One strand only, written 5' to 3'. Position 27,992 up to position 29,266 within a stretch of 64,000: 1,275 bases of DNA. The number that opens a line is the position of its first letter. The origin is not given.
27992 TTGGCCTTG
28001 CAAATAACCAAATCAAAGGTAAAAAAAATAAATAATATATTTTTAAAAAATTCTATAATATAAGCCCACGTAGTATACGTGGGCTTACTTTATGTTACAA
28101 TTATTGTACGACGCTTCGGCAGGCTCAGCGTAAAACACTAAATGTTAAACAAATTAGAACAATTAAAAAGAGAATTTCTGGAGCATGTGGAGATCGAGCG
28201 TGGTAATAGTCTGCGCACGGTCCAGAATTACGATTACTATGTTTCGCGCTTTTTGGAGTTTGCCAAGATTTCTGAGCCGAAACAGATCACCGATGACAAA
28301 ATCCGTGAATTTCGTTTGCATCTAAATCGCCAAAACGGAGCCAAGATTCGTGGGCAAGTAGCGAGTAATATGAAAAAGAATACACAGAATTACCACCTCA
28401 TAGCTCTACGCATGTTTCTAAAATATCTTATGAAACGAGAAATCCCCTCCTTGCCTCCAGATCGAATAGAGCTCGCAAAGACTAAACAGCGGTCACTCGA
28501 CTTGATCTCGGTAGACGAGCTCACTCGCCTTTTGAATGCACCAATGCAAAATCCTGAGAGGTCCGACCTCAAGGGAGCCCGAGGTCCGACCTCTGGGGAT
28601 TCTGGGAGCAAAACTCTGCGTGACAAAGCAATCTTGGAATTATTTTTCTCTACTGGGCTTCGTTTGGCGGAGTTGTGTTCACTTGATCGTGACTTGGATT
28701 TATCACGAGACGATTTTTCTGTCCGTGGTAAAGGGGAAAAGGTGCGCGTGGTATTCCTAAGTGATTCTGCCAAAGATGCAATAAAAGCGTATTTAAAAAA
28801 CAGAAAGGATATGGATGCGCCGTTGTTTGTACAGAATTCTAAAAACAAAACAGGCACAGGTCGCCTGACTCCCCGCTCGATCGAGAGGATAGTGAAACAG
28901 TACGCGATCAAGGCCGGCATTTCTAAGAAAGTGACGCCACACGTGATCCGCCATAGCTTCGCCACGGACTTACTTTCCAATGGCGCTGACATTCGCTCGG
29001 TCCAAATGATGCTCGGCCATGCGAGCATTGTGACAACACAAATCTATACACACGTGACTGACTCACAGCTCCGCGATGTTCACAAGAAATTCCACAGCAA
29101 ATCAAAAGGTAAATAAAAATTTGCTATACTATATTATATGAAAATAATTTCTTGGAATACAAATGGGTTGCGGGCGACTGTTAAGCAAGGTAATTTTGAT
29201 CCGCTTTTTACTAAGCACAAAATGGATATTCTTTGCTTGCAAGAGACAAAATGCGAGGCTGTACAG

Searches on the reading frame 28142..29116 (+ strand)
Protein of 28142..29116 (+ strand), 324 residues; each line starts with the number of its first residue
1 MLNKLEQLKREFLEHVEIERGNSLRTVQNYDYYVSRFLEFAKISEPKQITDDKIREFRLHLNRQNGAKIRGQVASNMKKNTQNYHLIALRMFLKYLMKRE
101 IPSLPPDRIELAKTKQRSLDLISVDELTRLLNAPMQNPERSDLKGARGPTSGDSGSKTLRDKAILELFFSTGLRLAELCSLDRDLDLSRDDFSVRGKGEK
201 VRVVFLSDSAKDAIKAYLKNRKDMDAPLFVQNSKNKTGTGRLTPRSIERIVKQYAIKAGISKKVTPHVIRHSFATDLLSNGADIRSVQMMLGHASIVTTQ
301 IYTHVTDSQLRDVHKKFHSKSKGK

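Call 83: search_protein_families(library=pfam, proteins=[window:28142-29116:+], max_evalue=0.001)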
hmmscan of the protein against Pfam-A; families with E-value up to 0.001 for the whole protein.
window:28142-29116:+ (324 aa): 4 families
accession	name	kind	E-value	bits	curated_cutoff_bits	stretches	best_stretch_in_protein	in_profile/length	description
PF00589.27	Phage_integrase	-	3.2e-39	134.9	27.1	1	155-307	18-170/172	Phage integrase family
PF13495.12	Phage_int_SAM_4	-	2.4e-10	41.1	27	1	11-102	4-84/85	Phage integrase, N-terminal SAM-like domain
PF02899.23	Phage_int_SAM_1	-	8.3e-10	39.3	22.3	1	11-99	3-82/83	Phage integrase, N-terminal SAM-like domain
PF13102.12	Phage_int_SAM_5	-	1.3e-05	25.9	22.3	1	14-101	8-87/98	Phage integrase SAM-like domain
